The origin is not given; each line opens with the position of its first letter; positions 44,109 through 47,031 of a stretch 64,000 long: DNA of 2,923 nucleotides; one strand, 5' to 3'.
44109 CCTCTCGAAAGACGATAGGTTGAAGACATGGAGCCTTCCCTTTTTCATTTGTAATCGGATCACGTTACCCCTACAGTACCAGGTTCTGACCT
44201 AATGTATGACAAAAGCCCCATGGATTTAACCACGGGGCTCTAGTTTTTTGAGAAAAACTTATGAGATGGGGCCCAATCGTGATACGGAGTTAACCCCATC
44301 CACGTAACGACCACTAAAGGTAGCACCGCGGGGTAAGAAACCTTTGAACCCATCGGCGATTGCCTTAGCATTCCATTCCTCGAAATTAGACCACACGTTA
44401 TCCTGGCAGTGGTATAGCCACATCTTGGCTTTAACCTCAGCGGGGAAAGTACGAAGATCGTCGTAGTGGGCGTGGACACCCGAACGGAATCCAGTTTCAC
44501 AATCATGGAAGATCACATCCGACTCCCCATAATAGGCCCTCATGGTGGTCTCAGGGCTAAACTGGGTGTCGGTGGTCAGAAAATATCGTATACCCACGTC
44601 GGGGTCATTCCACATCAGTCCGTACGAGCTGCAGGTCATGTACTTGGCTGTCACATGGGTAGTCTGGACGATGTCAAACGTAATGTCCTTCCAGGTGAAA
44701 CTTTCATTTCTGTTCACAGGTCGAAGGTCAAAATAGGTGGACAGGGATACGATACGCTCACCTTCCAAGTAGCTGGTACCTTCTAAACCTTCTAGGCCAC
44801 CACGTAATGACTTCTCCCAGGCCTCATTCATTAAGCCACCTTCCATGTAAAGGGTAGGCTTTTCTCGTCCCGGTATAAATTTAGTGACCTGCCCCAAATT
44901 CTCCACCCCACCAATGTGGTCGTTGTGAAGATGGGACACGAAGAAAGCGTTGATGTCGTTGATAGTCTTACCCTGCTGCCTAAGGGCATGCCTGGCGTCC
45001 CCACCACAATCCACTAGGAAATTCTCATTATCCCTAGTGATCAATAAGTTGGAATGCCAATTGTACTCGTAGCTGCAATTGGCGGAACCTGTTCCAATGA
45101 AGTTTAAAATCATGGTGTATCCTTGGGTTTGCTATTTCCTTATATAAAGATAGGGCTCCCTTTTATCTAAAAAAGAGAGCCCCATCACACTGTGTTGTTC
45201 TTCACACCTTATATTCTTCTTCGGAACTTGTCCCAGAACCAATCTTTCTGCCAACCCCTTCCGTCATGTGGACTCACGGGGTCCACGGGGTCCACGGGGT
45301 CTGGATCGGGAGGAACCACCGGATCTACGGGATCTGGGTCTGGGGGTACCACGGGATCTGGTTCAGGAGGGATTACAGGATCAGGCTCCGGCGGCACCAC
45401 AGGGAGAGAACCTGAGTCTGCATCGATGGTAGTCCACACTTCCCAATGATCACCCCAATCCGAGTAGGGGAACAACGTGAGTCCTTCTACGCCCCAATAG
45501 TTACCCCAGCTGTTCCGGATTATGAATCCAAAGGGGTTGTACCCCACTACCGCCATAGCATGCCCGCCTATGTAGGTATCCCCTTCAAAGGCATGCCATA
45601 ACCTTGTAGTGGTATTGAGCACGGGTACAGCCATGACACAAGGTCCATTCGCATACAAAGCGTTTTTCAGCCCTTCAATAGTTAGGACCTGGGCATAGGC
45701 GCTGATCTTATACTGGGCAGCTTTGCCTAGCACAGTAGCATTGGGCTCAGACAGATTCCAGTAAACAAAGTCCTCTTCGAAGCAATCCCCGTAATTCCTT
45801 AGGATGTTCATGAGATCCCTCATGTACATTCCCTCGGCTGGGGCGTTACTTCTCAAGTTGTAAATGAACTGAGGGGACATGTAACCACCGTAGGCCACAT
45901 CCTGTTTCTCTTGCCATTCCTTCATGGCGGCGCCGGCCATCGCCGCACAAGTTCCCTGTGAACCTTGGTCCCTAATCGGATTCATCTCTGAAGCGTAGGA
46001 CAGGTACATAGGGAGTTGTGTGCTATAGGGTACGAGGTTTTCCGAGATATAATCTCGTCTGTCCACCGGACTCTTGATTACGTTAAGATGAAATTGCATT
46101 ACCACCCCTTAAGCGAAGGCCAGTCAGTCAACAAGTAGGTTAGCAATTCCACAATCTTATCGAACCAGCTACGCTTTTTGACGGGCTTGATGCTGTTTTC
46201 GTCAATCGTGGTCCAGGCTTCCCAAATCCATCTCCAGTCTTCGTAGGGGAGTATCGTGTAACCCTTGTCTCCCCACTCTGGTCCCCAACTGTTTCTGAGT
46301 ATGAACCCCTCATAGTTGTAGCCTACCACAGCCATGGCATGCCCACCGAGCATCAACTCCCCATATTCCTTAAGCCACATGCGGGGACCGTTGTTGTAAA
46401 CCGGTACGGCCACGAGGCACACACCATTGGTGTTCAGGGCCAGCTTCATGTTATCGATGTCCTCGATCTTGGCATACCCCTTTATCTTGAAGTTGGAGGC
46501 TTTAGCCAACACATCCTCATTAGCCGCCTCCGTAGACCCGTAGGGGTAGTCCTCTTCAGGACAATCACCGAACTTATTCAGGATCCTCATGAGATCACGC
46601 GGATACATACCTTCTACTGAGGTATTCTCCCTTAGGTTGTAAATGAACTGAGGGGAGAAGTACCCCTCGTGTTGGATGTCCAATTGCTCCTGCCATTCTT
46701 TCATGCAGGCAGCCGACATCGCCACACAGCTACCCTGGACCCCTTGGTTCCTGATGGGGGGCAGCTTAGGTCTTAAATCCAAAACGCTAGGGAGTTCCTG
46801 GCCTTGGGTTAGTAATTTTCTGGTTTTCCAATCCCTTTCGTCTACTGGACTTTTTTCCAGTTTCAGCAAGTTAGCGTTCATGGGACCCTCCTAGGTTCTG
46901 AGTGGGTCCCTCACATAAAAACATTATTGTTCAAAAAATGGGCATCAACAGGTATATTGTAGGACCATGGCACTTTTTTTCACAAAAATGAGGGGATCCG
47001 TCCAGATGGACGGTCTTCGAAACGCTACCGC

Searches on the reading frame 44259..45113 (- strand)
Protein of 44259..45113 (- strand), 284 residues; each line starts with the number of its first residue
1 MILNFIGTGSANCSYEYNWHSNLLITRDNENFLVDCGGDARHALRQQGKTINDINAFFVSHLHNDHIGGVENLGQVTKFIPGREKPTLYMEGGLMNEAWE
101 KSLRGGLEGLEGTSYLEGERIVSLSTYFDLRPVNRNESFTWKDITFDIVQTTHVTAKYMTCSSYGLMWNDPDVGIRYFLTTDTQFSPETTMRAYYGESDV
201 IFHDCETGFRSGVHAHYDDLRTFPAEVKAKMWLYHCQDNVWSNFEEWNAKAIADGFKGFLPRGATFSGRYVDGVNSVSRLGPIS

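Call 10: search_protein_families(library=phrogs, proteins=[window:44259-45113:-], max_evalue=0.001)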
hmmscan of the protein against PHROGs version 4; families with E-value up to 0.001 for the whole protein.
window:44259-45113:- (284 aa): 2 families
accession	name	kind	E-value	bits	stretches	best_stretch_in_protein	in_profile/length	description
phrog_392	-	other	7.9e-19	69.3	1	1-203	6-165/348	metal-dependent hydrolase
phrog_7043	-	tail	0.00055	19.6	1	29-72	646-693/1077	tail protein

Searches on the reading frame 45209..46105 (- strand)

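Call 10: search_protein_families(library=phrogs, proteins=[window:45209-46105:-], max_evalue=0.001)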
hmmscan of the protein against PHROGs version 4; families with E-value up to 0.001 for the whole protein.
window:45209-46105:- (298 aa): 1 family
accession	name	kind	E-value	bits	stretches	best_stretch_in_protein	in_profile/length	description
phrog_16701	-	other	1.2e-16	61.9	1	9-216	8-215/234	peptidase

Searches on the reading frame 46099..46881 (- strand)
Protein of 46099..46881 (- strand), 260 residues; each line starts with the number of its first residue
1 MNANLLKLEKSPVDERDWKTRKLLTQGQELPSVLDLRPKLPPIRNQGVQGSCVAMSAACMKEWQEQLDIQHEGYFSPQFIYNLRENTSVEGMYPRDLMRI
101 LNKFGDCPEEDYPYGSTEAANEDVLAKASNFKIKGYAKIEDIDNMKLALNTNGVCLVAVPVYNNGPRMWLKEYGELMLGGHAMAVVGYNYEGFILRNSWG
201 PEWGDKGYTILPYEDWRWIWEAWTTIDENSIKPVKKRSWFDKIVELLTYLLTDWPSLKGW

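Call 10: search_protein_families(library=phrogs, proteins=[window:46099-46881:-], max_evalue=0.001)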
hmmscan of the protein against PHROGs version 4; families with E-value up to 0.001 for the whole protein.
window:46099-46881:- (260 aa): 1 family
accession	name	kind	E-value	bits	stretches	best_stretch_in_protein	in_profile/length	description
phrog_16701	-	other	1.1e-18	68.6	1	13-219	13-219/234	peptidase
